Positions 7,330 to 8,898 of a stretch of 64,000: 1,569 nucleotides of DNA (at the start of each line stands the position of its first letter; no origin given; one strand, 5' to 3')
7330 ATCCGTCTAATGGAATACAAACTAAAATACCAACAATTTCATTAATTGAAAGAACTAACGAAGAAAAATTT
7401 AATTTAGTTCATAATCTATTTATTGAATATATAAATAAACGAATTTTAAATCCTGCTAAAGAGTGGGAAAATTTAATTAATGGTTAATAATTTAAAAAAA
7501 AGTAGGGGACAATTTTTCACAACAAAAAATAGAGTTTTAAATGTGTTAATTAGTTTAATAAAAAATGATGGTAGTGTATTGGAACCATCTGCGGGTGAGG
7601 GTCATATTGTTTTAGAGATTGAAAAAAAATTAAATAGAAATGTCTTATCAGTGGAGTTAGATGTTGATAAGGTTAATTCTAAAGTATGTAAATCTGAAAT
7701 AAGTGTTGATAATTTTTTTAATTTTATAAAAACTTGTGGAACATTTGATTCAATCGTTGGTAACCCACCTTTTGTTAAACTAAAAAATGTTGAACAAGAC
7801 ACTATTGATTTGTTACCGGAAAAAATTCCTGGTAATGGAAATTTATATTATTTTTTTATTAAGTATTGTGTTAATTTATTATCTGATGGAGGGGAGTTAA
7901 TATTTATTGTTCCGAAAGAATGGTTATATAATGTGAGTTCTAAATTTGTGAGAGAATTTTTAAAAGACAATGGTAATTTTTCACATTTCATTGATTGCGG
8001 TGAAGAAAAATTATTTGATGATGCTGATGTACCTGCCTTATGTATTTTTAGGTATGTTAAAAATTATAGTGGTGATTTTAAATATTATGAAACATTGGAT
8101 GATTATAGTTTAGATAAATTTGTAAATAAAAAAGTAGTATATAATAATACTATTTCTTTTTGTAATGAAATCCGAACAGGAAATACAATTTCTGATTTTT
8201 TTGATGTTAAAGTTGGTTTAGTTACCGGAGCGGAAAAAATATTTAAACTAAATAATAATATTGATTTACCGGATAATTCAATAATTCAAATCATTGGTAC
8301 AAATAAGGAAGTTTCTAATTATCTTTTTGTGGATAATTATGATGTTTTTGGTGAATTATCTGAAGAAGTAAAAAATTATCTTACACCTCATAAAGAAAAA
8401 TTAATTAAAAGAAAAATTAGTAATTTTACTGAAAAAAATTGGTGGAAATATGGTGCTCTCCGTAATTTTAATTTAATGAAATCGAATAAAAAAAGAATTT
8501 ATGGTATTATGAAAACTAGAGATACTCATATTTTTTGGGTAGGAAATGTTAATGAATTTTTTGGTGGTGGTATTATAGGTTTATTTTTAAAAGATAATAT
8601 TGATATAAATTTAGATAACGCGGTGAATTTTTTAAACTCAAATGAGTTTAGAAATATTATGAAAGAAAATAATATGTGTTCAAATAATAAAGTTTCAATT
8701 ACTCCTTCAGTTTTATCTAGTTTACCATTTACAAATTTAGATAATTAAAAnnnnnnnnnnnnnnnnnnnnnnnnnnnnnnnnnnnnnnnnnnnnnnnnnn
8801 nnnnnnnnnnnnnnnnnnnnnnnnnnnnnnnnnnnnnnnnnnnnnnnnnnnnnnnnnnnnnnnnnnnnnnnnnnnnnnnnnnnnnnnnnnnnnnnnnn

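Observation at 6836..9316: Low-GC insertion carrying a TaqI-like gamma N6A methyltransferase with overlapping partner ORFs, a possible restriction-modification or anti-restriction module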

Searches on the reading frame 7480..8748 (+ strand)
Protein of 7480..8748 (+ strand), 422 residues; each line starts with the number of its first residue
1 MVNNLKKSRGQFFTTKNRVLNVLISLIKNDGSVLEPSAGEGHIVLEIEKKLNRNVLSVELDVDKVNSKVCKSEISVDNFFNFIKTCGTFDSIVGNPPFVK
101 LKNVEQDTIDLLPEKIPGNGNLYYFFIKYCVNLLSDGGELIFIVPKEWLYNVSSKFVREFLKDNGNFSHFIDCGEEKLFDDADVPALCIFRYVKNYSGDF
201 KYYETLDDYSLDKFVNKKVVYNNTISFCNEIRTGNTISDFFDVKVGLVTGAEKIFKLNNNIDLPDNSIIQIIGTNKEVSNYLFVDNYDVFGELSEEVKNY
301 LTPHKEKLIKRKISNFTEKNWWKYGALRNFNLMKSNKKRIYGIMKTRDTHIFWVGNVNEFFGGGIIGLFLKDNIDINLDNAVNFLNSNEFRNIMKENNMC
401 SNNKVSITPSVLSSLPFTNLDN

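Call 3: search_protein_families(library=pfam, proteins=[window:7480-8748:+], max_evalue=0.1)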
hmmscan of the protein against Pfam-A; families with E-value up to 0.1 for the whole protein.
window:7480-8748:+ (422 aa): 3 families
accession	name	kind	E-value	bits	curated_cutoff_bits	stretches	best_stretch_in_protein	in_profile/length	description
PF07669.17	Eco57I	-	1.6e-18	67.8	25.3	1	66-179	49-171/171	Eco57I restriction-modification methylase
PF05175.20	MTS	-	0.0092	16.1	23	1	23-110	23-120/170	Methyltransferase small domain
PF11116.13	DUF2624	-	0.05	14.9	24.7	0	306-353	5-52/83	Protein of unknown function (DUF2624)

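Call 4: search_protein_families(library=phrogs, proteins=[window:7480-8748:+], max_evalue=0.1)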
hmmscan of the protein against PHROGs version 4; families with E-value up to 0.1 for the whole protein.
window:7480-8748:+ (422 aa): 17 families
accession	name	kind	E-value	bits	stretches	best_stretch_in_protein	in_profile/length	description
phrog_9133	-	unknown function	1.9e-18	66.8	1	5-174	730-886/1259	-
phrog_16674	-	other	1.9e-11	43.4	1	86-183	672-773/1364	DNA methyltransferase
phrog_2713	-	unknown function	5.4e-09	36.6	1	86-168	288-373/520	-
phrog_799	-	other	5.7e-09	36.7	1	11-100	213-295/458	DNA methyltransferase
phrog_1600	-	other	7.1e-09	35.7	1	46-192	88-234/489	DNA methyltransferase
phrog_3820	-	other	1.7e-07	31.6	1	6-146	45-180/255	DNA methyltransferase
phrog_1639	-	DNA, RNA and nucleotide metabolism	1.8e-07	30.9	1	24-168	90-230/838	restriction endonuclease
phrog_6263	-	other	2.3e-07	30.8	1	10-99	392-482/548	DNA methyltransferase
phrog_5172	-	unknown function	5.1e-07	29.8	1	6-101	17-106/377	-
phrog_11801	-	other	2.3e-06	26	1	31-162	168-299/2269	DNA methyltransferase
phrog_1685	-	unknown function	2.6e-06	25.9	1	19-161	105-246/2278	-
phrog_11358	-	unknown function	1.2e-05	23.4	1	11-105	1847-1942/3431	-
phrog_10089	-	moron, auxiliary metabolic gene and host takeover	2.1e-05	22.4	1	31-166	1688-1821/4647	DarB-like antirestriction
phrog_15406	-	other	2.2e-05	22.7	1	11-105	1250-1346/2789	DNA methyltransferase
phrog_31814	-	other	0.00016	22.9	1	11-73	10-69/95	DNA methyltransferase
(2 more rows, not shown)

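Call 5: search_protein_families(library=ncbifam, proteins=[window:7480-8748:+], max_evalue=0.1)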
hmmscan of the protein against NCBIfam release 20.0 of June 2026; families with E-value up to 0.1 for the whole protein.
window:7480-8748:+ (422 aa): 9 families
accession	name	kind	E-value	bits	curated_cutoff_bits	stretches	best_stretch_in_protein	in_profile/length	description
NF033452.1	BREX_1_MTaseX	exception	2.2e-11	42.4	500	1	24-213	443-636/1210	BREX-1 system adenine-specific DNA-methyltransferase PglX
NF047738.1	antiphage_MADS2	equivalog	2.2e-07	29.6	720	2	3-56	304-358/654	methylation-associated defense system DNA methyltransferase MAD2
NF042988.1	Erm46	exception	9.8e-05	21.8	503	1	9-100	11-105/255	23S rRNA (adenine(2058)-N(6))-methyltransferase Erm(46)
NF033454.1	BREX_5_MTaseX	exception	0.00046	17.8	900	1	87-187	501-601/1404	BREX-5 system adenine-specific DNA-methyltransferase PglX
NF011530.0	PRK14968.1-4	equivalog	0.00049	19.5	243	1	22-106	32-117/202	putative methyltransferase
NF000499.2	Erm23S_rRNA_broad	equivalog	0.002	17.6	212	1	10-66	2-59/244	23S ribosomal RNA methyltransferase Erm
NF033455.1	BREX_6_MTaseX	exception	0.005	14.4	900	1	85-172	551-637/1319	BREX-6 system adenine-specific DNA-methyltransferase PglX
TIGR00755.1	ksgA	equivalog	0.0062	15.9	171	1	5-66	3-65/256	16S rRNA (adenine(1518)-N(6)/adenine(1519)-N(6))-dimethyltransferase RsmA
TIGR03534.1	RF_mod_PrmC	equivalog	0.037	13.5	199.1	1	32-106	91-177/253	peptide chain release factor N(5)-glutamine methyltransferase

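Call 6: search_protein_families(library=padloc, proteins=[window:7480-8748:+], max_evalue=0.1)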
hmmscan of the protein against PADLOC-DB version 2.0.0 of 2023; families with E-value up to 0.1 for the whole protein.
window:7480-8748:+ (422 aa): 38 families (the best 25 are shown)
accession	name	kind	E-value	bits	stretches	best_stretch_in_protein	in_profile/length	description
PDLC03282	MTase_II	-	2.5e-48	163.3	1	7-391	11-353/386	Type II methyltransferase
PDLC03248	MTase_II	-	7e-45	151.7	2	4-195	4-197/521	Type II methyltransferase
PDLC03267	MTase_II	-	2.7e-21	74.1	1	4-231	8-275/539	Type II methyltransferase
PDLC03604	REase_MTase_IIG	-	2.1e-17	60.5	2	66-223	505-679/1011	Type IIG restriction enzyme-methyltransferase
PDLC03335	MTase_II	-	2.7e-16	57.4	2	64-209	171-319/607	Type II methyltransferase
PDLC03258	MTase_II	-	8.4e-16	56.1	1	6-148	19-159/366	Type II methyltransferase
PDLC03612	REase_MTase_IIG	-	5.6e-15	52.6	1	88-223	806-946/1247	Type IIG restriction enzyme-methyltransferase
PDLC03226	MTase_II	-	8.1e-15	52.4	1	78-194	120-236/579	Type II methyltransferase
PDLC03293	MTase_II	-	1.8e-14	51.4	1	6-198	13-212/427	Type II methyltransferase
PDLC03719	oMTase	-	5.4e-14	50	1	6-217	22-233/387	orphan methyltransferase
PDLC04134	mad2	-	1.6e-13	48.3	1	4-195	265-446/492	mads_2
PDLC03315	MTase_II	-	2.6e-12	44.3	1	45-344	89-405/502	Type II methyltransferase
PDLC03313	MTase_II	-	4.1e-12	43.4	1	73-182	130-241/563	Type II methyltransferase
PDLC03227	MTase_II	-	6e-12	43.2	1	44-184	85-228/494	Type II methyltransferase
PDLC03629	REase_MTase_IIG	-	3.7e-11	39.6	1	83-190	565-685/1182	Type IIG restriction enzyme-methyltransferase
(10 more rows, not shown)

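Call 8: search_solved_structures(query=window:7480-8748:+, max_evalue=0.01, show_alignments=1)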
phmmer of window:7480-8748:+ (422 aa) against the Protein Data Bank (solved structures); distinct sequences matched with E-value up to 0.01: 7.
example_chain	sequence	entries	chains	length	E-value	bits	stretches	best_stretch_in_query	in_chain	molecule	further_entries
7qw5_A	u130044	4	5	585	6e-11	45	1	77-195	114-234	Modification methylase BseCI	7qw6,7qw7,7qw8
1aqj_A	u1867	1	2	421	5.9e-08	35.1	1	7-195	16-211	ADENINE-N6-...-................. TAQI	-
1aqi_A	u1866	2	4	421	5.9e-08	35.1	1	7-195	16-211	ADENINE-N6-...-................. TAQI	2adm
2ibs_A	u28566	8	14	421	7.9e-08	34.7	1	7-195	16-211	Modification methylase TaqI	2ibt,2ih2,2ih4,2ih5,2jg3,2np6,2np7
1g38_A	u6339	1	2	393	1.6e-07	33.7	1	19-195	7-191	MODIFICATION METHYLASE TAQI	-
8cxz_A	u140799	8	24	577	0.00031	22.9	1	59-199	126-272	Site-specific DNA-methyltransferase (adenine-specific)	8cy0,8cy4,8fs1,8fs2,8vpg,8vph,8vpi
7lni_A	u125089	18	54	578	0.0006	21.9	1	59-199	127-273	Site-specific DNA-methyltransferase (adenine-specific)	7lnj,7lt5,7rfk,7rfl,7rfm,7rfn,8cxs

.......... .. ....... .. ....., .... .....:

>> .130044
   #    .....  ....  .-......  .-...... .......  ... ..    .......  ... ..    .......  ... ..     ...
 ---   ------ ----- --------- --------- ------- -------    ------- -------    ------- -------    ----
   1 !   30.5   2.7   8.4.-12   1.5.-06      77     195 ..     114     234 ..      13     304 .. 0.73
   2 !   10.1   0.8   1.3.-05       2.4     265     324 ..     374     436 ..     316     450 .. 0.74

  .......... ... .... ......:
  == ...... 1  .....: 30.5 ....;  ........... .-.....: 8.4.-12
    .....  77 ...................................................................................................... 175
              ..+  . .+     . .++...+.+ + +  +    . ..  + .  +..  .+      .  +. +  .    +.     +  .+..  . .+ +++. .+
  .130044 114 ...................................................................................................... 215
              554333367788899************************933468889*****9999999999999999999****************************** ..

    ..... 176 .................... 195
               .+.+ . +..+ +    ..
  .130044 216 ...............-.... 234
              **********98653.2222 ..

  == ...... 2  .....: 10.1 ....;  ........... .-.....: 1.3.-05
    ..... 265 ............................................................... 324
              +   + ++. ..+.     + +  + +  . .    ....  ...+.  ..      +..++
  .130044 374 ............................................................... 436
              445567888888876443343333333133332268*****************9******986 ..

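Call 13: find_homologous_proteins(query=window:7480-8748:+, max_evalue=0.00001)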
Query window:7480-8748:+ (422 aa): 393 proteins with E <= 0.00001 among 5914 candidates; the best 120 are listed.
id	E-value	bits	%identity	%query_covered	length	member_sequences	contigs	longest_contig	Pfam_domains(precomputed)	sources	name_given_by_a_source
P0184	7.2e-266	900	96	99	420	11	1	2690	PF02384.23,PF07669.18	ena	-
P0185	1.3e-264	895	100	95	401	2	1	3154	PF07669.18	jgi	jgi:adenine-specific DNA-methyltransferase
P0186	7.6e-252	853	90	99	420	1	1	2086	PF02384.23,PF07669.18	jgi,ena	jgi:adenine-specific DNA-methyltransferase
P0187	4.0e-250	848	90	99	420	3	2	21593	PF02384.23,PF07669.18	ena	-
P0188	1.8e-249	846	88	100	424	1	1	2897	PF02384.23,PF07669.18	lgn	-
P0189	3.2e-249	845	88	100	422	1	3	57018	PF02384.23,PF07669.18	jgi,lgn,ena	jgi:adenine-specific DNA-methyltransferase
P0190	4.0e-248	841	88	100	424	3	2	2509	PF02384.23,PF07669.18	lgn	-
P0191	1.8e-238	809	85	99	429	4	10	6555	PF07669.18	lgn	-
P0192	1.5e-234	796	82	100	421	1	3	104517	PF07669.18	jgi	-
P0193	3.1e-233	792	81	100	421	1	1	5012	PF07669.18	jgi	-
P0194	3.8e-233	792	82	100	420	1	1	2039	PF07669.18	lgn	-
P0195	3.7e-232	789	82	99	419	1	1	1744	PF07669.18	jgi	jgi:adenine-specific DNA-methyltransferase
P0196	1.6e-231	786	82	99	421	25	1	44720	PF07669.18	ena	-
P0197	1.7e-228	777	81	99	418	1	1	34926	PF02384.23,PF07669.18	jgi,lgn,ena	jgi:adenine-specific DNA-methyltransferase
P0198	4.0e-206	703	74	99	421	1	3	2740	PF02384.23,PF07669.18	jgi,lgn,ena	-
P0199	1.5e-205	701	74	99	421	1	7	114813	PF02384.23,PF07669.18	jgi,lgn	jgi:adenine-specific DNA-methyltransferase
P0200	3.4e-194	664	73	94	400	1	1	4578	PF02384.23,PF07669.18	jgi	jgi:adenine-specific DNA-methyltransferase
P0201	2.4e-193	661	71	98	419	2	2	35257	PF07669.18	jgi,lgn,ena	jgi:adenine-specific DNA-methyltransferase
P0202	9.3e-191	652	69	99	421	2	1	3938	PF07669.18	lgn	-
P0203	1.2e-188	645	68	99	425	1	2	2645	PF07669.18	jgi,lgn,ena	jgi:adenine-specific DNA-methyltransferase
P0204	2.3e-188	644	69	99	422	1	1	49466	PF07669.18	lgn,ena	-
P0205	8.1e-188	643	69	99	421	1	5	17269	PF07669.18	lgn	-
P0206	8.0e-187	639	69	99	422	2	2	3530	PF02384.23,PF07669.18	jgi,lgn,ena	jgi:adenine-specific DNA-methyltransferase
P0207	1.9e-186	638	65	99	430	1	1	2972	PF02384.23,PF07669.18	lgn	-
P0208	4.8e-186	637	67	100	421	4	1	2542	PF02384.23,PF07669.18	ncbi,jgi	jgi:adenine-specific DNA-methyltransferase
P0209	8.9e-186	636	68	99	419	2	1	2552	PF07669.18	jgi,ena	jgi:adenine-specific DNA-methyltransferase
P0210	1.3e-184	632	66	99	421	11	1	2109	PF07669.18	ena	-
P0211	1.0e-183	629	68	99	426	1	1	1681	PF02384.23,PF07669.18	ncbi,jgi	jgi:adenine-specific DNA-methyltransferase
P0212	2.0e-183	628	67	99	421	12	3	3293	PF02384.23,PF07669.18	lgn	-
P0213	2.7e-183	628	66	99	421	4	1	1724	PF07669.18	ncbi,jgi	jgi:adenine-specific DNA-methyltransferase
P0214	6.1e-183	626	66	99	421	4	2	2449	PF07669.18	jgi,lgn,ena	jgi:adenine-specific DNA-methyltransferase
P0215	1.6e-182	625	67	99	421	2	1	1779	PF07669.18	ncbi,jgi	jgi:adenine-specific DNA-methyltransferase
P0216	1.9e-182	625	65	99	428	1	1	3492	PF07669.18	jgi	jgi:adenine-specific DNA-methyltransferase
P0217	3.1e-182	624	66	100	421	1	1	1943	PF07669.18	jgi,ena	jgi:adenine-specific DNA-methyltransferase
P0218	3.3e-182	624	68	99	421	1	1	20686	PF07669.18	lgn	-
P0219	3.7e-182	624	66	99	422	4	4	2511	PF07669.18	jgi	jgi:adenine-specific DNA-methyltransferase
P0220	4.3e-182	624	67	99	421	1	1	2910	PF07669.18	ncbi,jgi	jgi:adenine-specific DNA-methyltransferase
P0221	6.9e-182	623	65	100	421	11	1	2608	PF07669.18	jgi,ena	jgi:adenine-specific DNA-methyltransferase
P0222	1.1e-180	619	65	99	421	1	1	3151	PF02384.23,PF07669.18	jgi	jgi:adenine-specific DNA-methyltransferase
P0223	1.3e-180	619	65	99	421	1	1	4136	PF02384.23,PF07669.18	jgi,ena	-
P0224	3.1e-180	618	66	100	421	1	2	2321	PF07669.18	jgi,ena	-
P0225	4.2e-180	617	65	99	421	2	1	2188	PF07669.18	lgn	-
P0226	7.3e-180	616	66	99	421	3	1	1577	PF07669.18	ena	-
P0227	1.0e-179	616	64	100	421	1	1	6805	PF02384.23,PF07669.18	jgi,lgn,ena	jgi:adenine-specific DNA-methyltransferase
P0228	7.1e-179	613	66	100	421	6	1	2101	PF07669.18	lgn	-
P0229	8.7e-179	613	64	100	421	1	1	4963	PF02384.23,PF07669.18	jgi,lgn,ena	jgi:adenine-specific DNA-methyltransferase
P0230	2.7e-178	611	65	99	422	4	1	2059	PF02384.23,PF07669.18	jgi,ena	jgi:adenine-specific DNA-methyltransferase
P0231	1.9e-177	608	65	99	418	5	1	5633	PF07669.18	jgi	-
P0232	2.9e-176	604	65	100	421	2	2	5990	PF07669.18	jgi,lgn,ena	jgi:adenine-specific DNA-methyltransferase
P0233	3.1e-174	598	65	99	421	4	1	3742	PF07669.18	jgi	jgi:adenine-specific DNA-methyltransferase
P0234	3.7e-174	598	64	99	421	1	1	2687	PF07669.18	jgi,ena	-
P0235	7.1e-174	597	64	99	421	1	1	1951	PF07669.18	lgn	-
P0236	7.6e-174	597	64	99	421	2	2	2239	PF07669.18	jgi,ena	jgi:adenine-specific DNA-methyltransferase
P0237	9.6e-174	596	63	98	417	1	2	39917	PF07669.18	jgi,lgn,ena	jgi:adenine-specific DNA-methyltransferase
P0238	4.3e-173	594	64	98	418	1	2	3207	PF02384.23,PF07669.18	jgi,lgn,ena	jgi:adenine-specific DNA-methyltransferase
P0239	8.5e-173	593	63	100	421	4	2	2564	PF07669.18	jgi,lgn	-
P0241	4.2e-172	591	63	99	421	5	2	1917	PF02384.23,PF07669.18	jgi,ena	jgi:adenine-specific DNA-methyltransferase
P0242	8.5e-172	590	63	99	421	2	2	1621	PF07669.18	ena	-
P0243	2.5e-171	588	61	98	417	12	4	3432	PF07669.18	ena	-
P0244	2.3e-167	575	61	98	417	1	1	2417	PF07669.18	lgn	-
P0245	2.6e-165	568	61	98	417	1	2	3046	PF07669.18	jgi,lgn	jgi:adenine-specific DNA-methyltransferase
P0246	6.4e-165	567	59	98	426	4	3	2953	PF02384.23,PF07669.18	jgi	jgi:adenine-specific DNA-methyltransferase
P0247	1.5e-161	556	60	98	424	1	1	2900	PF07669.18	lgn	-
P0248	2.1e-160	552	58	98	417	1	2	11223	PF02384.23,PF07669.18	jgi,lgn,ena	jgi:adenine-specific DNA-methyltransferase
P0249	4.8e-159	548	59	98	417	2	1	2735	PF07669.18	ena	-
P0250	3.3e-155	535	57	98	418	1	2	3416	PF07669.18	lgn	-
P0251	3.9e-155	535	58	98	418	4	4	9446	PF07669.18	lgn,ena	-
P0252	8.9e-155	534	57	98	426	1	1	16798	PF02384.23,PF07669.18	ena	-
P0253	1.1e-154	533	57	98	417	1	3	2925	PF07669.18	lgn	-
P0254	1.1e-153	530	56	98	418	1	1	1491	PF02384.23,PF07669.18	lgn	-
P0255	2.0e-153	529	57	98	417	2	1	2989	PF07669.18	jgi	jgi:adenine-specific DNA-methyltransferase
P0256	2.9e-153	529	57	98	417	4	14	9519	PF02384.23,PF07669.18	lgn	-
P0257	4.6e-152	525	56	98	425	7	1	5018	PF02384.23,PF07669.18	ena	-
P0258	1.7e-151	523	57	98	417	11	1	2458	PF07669.18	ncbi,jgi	jgi:adenine-specific DNA-methyltransferase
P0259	2.7e-151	522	57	98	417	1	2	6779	PF07669.18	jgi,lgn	jgi:adenine-specific DNA-methyltransferase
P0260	2.3e-150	519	55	98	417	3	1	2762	PF07669.18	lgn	-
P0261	3.0e-150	519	57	99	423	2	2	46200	PF07669.18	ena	-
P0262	1.9e-149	516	56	98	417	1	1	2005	PF07669.18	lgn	-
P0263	1.2e-148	514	56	97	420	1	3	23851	PF07669.18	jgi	jgi:adenine-specific DNA-methyltransferase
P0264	2.0e-148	513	54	98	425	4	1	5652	PF02384.23,PF07669.18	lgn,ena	-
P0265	3.7e-147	509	56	99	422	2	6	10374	PF07669.18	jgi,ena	jgi:adenine-specific DNA-methyltransferase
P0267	9.1e-132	458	66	75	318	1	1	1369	PF07669.18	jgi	jgi:adenine-specific DNA-methyltransferase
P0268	3.3e-129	449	65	71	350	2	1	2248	PF07669.18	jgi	-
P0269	1.9e-127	444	56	82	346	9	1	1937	PF07669.18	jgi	jgi:adenine-specific DNA-methyltransferase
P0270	2.7e-125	437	66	71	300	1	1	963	PF07669.18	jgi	jgi:adenine-specific DNA-methyltransferase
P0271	1.0e-121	425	70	61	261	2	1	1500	PF02384.23,PF07669.18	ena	-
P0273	3.5e-108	380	57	73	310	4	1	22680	PF07669.18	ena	-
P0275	4.1e-88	314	39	99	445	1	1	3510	PF02384.23,PF07669.18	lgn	-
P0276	1.8e-87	312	40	99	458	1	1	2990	PF02384.23,PF07669.18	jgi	jgi:adenine-specific DNA-methyltransferase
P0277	3.7e-87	311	40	98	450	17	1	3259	PF02384.23,PF07669.18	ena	-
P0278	5.2e-87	310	39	98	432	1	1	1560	PF02384.23,PF07669.18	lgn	-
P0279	6.0e-87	310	39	99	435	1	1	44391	PF02384.23,PF07669.18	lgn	-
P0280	2.5e-86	308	39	98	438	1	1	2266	PF02384.23,PF07669.18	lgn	-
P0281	3.4e-86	308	37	98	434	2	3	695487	PF02384.23,PF07669.18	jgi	jgi:adenine-specific DNA-methyltransferase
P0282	7.6e-86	307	41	97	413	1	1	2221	PF02384.23,PF07669.18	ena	-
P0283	8.7e-86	306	41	98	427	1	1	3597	PF02384.23,PF07669.18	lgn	-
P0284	9.8e-86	306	39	98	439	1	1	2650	PF02384.23,PF07669.18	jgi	-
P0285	1.1e-85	306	41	98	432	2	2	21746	PF02384.23,PF07669.18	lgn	-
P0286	2.9e-85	305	41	98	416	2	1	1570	PF02384.23,PF07669.18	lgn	-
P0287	5.5e-85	304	41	99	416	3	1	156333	PF02384.23,PF07669.18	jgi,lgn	jgi:adenine-specific DNA-methyltransferase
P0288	6.1e-85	304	39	99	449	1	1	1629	PF02384.23,PF07669.18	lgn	-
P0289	7.6e-85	303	41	99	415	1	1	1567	PF02384.23,PF07669.18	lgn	-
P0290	9.8e-85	303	40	99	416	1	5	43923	PF02384.23,PF07669.18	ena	-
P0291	1.0e-84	303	39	100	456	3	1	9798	PF02384.23,PF07669.18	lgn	-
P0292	1.1e-84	303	40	98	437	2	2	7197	PF02384.23,PF07669.18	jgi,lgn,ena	jgi:adenine-specific DNA-methyltransferase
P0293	1.5e-84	302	39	98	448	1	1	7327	PF02384.23,PF07669.18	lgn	-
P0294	1.8e-84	302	37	97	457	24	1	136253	PF02384.23,PF07669.18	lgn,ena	-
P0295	2.5e-84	302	42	99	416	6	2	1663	PF02384.23,PF07669.18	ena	-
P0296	3.4e-84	301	40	98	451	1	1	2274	PF02384.23,PF07669.18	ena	-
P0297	4.6e-84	301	38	99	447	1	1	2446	PF02384.23,PF07669.18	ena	-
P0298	6.4e-84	300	38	98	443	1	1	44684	PF02384.23,PF07669.18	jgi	jgi:adenine-specific DNA-methyltransferase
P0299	7.3e-84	300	40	99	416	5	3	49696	PF02384.23,PF07669.18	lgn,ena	-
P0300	8.1e-84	300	41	99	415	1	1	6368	PF02384.23,PF07669.18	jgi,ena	-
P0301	1.2e-83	299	36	97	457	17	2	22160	PF02384.23,PF07669.18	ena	-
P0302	1.3e-83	299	42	97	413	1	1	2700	PF02384.23,PF07669.18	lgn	-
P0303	1.4e-83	299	40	97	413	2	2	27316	PF02384.23,PF07669.18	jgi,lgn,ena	jgi:adenine-specific DNA-methyltransferase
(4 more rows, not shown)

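Call 28: find_encoding_contigs(protein=P0281, flank=5000, max_places=2)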
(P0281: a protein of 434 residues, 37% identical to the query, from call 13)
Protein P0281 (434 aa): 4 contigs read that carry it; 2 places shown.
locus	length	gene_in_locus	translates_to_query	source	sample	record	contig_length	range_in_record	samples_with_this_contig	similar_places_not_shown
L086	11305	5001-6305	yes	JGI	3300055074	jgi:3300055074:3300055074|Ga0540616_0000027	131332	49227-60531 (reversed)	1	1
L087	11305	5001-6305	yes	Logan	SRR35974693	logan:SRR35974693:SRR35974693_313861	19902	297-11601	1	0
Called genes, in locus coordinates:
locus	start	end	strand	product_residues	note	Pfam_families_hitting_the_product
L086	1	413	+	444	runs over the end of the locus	-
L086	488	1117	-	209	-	PF05901:Excalibur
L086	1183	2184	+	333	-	PF02096:60KD_IMP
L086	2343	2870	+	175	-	-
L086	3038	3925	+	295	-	-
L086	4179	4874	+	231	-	-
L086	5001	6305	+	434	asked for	PF07669:Eco57I, PF02384:N6_Mtase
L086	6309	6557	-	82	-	-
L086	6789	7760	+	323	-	-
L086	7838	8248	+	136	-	-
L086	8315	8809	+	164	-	-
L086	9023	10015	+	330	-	-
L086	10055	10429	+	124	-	-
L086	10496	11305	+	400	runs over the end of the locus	PF01594:AI-2E_transport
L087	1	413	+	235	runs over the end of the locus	?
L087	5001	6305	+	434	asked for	PF07669:Eco57I, PF02384:N6_Mtase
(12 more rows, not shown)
